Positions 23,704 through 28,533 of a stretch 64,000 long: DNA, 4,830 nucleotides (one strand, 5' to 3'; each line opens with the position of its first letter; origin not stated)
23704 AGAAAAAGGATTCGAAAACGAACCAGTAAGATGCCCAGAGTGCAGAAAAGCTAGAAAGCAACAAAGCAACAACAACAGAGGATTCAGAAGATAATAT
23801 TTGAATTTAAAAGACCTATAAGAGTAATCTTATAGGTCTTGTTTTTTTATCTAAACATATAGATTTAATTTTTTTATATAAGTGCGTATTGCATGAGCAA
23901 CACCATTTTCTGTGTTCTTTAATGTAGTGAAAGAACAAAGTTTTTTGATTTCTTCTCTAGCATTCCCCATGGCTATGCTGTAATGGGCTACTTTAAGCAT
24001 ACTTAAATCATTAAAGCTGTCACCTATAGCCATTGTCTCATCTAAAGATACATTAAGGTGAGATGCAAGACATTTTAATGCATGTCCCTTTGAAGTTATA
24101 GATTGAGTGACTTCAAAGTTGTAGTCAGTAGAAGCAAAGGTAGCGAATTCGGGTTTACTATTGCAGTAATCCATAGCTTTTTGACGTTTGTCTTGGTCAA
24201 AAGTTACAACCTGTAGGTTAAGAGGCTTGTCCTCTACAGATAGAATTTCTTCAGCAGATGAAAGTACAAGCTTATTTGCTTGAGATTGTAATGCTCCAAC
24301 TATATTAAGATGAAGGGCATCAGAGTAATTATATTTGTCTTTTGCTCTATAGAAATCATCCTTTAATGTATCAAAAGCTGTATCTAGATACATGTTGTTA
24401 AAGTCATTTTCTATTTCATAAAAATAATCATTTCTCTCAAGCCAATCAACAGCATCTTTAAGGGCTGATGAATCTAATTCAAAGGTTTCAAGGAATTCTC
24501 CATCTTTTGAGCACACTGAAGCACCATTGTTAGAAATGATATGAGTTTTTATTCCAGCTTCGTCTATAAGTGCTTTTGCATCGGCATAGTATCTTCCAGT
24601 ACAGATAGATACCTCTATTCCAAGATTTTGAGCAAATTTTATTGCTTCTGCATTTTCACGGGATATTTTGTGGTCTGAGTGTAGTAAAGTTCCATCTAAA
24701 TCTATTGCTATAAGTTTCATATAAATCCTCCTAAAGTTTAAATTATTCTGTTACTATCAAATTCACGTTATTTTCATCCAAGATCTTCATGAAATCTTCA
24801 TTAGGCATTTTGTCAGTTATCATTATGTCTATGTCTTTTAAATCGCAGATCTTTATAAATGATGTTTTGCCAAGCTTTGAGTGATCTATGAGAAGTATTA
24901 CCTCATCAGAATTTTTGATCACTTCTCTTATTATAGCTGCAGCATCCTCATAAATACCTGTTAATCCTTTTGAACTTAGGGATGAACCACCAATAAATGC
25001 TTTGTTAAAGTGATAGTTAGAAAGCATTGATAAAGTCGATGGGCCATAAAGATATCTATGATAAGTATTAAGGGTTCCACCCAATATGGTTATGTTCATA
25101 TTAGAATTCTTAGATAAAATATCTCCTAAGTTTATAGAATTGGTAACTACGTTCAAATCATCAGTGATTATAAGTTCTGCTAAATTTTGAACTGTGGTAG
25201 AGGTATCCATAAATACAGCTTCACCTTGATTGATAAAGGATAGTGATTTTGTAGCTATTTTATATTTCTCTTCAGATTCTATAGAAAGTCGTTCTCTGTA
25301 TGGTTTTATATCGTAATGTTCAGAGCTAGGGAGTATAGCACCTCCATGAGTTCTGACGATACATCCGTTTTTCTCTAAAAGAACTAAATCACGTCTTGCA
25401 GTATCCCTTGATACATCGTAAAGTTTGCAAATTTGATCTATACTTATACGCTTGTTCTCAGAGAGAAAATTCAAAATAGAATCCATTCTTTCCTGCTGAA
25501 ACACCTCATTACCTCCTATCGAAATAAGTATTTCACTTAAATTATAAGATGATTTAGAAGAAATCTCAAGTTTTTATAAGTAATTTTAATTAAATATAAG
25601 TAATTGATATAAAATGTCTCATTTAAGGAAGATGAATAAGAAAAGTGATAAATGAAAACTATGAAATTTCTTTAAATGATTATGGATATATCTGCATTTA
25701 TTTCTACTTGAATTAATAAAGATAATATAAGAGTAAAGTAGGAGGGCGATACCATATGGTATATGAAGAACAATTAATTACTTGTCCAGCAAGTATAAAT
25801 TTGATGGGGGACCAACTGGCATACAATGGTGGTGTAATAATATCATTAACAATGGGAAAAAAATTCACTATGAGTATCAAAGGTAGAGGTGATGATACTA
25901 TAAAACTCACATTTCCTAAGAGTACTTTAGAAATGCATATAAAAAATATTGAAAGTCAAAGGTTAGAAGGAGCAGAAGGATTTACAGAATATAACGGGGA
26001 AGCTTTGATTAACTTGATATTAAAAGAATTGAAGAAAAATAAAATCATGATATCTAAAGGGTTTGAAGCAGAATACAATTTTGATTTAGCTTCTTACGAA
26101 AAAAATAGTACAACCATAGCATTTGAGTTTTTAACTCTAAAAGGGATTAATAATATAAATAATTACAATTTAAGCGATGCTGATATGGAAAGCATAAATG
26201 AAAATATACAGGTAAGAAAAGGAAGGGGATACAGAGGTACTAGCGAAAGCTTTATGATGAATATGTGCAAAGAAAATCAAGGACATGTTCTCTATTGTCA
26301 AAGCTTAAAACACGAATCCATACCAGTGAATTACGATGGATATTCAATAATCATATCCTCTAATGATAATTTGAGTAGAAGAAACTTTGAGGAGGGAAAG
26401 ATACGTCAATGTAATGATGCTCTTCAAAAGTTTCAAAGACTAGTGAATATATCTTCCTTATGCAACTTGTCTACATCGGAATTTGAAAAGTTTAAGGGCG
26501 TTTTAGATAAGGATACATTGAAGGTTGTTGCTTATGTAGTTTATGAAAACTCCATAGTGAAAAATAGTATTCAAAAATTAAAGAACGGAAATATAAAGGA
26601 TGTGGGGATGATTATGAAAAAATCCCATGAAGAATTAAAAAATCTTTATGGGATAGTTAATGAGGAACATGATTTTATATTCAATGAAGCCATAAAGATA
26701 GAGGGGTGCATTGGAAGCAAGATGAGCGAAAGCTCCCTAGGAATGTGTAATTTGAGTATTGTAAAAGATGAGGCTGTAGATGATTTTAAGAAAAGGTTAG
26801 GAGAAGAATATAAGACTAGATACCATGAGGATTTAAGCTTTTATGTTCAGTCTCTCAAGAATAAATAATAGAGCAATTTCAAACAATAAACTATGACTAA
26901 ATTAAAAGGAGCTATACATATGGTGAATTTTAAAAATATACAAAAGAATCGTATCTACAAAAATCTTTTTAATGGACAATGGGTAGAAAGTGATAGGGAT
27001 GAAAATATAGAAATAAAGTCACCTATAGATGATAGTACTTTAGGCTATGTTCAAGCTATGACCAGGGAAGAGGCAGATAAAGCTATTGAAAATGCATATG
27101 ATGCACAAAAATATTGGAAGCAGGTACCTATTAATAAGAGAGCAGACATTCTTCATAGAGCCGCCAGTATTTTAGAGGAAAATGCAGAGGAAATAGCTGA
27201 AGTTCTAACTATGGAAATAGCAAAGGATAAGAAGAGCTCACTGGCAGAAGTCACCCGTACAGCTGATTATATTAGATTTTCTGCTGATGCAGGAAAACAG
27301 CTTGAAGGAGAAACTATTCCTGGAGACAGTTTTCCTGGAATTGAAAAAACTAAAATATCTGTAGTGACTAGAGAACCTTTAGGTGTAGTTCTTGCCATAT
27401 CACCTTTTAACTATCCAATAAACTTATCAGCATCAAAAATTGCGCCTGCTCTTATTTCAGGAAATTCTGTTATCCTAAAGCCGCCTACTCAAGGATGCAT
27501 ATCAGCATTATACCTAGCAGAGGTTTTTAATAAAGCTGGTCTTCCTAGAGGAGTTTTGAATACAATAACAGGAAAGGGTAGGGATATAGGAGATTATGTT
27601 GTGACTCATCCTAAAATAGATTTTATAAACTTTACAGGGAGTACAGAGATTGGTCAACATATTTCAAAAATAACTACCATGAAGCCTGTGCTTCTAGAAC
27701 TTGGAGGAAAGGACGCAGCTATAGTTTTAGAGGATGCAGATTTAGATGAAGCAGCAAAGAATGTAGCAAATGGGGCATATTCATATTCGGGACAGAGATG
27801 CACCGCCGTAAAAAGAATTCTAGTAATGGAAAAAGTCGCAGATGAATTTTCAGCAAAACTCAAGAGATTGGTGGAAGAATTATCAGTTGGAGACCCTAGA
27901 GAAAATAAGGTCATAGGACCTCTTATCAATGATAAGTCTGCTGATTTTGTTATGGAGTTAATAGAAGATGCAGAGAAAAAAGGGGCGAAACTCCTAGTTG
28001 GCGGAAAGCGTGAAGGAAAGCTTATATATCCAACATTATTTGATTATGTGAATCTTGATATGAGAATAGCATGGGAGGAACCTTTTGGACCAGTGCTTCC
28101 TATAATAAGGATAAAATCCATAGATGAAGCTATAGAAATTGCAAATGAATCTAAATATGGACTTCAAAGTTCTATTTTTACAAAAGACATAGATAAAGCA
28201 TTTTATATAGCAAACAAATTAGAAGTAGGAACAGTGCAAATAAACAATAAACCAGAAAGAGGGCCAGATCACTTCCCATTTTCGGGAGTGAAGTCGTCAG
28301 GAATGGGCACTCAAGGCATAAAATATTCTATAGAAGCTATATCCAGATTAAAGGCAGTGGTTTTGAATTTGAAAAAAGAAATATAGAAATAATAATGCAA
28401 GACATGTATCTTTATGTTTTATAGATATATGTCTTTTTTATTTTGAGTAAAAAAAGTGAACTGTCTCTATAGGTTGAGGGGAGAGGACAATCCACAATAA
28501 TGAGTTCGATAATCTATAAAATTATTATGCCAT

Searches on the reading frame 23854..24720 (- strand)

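Call 51: search_protein_families(library=pfam, proteins=[window:23854-24720:-], max_evalue=1e-8)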
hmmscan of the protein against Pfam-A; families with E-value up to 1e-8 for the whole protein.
window:23854-24720:- (289 aa): 3 families
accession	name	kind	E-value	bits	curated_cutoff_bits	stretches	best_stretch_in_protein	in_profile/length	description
PF08282.18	Hydrolase_3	-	2.4e-59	201.6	20.9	1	4-278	1-255/255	haloacid dehalogenase-like hydrolase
PF05116.19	S6PP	-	1.1e-15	58.3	20.3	1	197-261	152-214/247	Sucrose-6F-phosphate phosphohydrolase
PF00702.32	Hydrolase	-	5.3e-12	47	26.4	1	1-245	1-190/191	haloacid dehalogenase-like hydrolase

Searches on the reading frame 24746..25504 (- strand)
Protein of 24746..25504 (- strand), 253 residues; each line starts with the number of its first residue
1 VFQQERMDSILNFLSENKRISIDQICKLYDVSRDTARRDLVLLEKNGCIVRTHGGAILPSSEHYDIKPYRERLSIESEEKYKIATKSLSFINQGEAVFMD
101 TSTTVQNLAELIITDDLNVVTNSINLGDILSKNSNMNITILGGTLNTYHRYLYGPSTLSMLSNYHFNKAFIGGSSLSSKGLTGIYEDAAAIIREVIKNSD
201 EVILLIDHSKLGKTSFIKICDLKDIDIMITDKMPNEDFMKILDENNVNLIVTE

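Call 51: search_protein_families(library=pfam, proteins=[window:24746-25504:-], max_evalue=1e-8)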
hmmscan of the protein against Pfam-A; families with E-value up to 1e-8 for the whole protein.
window:24746-25504:- (253 aa): 2 families
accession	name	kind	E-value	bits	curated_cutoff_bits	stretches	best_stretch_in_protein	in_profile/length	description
PF00455.28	DeoRC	-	5.4e-44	150.4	31.8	1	77-232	3-160/160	DeoR C terminal sensor domain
PF08220.18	HTH_DeoR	-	1.7e-15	56.9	21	1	6-61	1-56/57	DeoR-like helix-turn-helix domain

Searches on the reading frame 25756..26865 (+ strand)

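Call 30: search_protein_families(library=ncbifam, proteins=[window:25756-26865:+], max_evalue=1e-15)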
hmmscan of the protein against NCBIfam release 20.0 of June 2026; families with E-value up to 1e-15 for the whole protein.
window:25756-26865:+ (370 aa): 4 families
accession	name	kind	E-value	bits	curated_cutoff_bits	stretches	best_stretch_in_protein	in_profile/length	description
NF003705.0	PRK05322.1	equivalog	2.1e-48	165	385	1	5-367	19-380/388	galactokinase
NF003006.0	PRK03817.1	equivalog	7.5e-32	110.7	443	1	8-364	4-341/352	galactokinase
TIGR00131.1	gal_kin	equivalog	2e-28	99.4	226.65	1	5-367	17-381/388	galactokinase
NF003472.0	PRK05101.1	equivalog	2e-24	86.3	499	1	5-365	20-373/382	galactokinase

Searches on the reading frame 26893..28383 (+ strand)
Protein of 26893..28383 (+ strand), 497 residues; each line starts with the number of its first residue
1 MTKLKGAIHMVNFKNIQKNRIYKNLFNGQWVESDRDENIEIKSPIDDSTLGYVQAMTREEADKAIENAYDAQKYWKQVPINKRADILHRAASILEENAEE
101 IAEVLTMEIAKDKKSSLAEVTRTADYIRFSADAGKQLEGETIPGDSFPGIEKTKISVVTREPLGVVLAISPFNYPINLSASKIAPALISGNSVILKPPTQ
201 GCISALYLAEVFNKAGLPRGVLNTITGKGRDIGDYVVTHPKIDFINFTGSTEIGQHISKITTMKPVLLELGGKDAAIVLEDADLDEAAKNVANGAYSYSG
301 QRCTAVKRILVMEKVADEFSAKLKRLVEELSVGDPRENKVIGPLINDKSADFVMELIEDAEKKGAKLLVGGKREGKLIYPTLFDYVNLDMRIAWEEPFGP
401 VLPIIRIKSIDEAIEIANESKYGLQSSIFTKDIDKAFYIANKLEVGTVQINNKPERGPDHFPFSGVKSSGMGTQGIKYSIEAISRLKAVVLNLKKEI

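Call 30: search_protein_families(library=ncbifam, proteins=[window:26893-28383:+], max_evalue=1e-15)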
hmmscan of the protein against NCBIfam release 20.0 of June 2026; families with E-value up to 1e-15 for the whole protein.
window:26893-28383:+ (497 aa): 40 families (the best 25 are shown)
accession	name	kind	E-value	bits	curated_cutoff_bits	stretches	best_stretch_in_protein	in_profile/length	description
NF040648.1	lactal_redase_Meth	equivalog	4.1e-149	497.5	650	1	25-492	2-463/463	lactaldehyde dehydrogenase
NF040869.1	G3PDH_Arch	equivalog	3.5e-130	435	780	1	17-494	15-494/502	NADP-dependent glyceraldehyde-3-phosphate dehydrogenase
NF047626.1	SulfactDhSafD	equivalog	6.6e-120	401.2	700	1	39-491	3-454/454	sulfoacetaldehyde dehydrogenase SafD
NF042993.1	AlphKGSA_gudD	equivalog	1.9e-118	396.2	770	1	20-473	2-461/481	alpha-ketoglutaric semialdehyde dehydrogenase GucD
TIGR03250.1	PhnAcAld_DH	equivalog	8.8e-116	387.3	635.65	1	33-491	13-470/472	phosphonoacetaldehyde dehydrogenase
TIGR02299.1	HpaE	equivalog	1.3e-111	373.6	638.35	1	24-494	3-479/488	5-carboxymethyl-2-hydroxymuconate semialdehyde dehydrogenase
NF052305.1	DioxValDhHalo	equivalog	5.8e-110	368.4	750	1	21-471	4-459/483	2,5-dioxovalerate dehydrogenase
TIGR01804.1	BADH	equivalog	9.2e-109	364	668.6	1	27-482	3-462/467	betaine-aldehyde dehydrogenase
NF006916.0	PRK09407.1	equivalog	1.1e-107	360.8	521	1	31-474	28-475/526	succinic semialdehyde dehydrogenase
NF009725.0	PRK13252.1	equivalog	1.6e-107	359.9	593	1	21-495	6-483/488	betaine-aldehyde dehydrogenase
TIGR01780.1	SSADH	subfamily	4.6e-105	352.1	646.35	1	43-483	3-444/448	succinate-semialdehyde dehydrogenase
NF010000.0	PRK13473.1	subfamily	4.9e-105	351.9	615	1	23-492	4-473/475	aminobutyraldehyde dehydrogenase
NF007497.0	PRK10090.1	equivalog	8.7e-104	347.9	500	1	20-489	5-475/480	aldehyde dehydrogenase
NF002852.0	PRK03137.1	subfamily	3.4e-103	346.2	648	1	19-470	34-490/514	L-glutamate gamma-semialdehyde dehydrogenase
NF040792.1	glyc_ald_dh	equivalog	7.9e-102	341.7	760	1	23-492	2-474/488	D-glyceraldehyde dehydrogenase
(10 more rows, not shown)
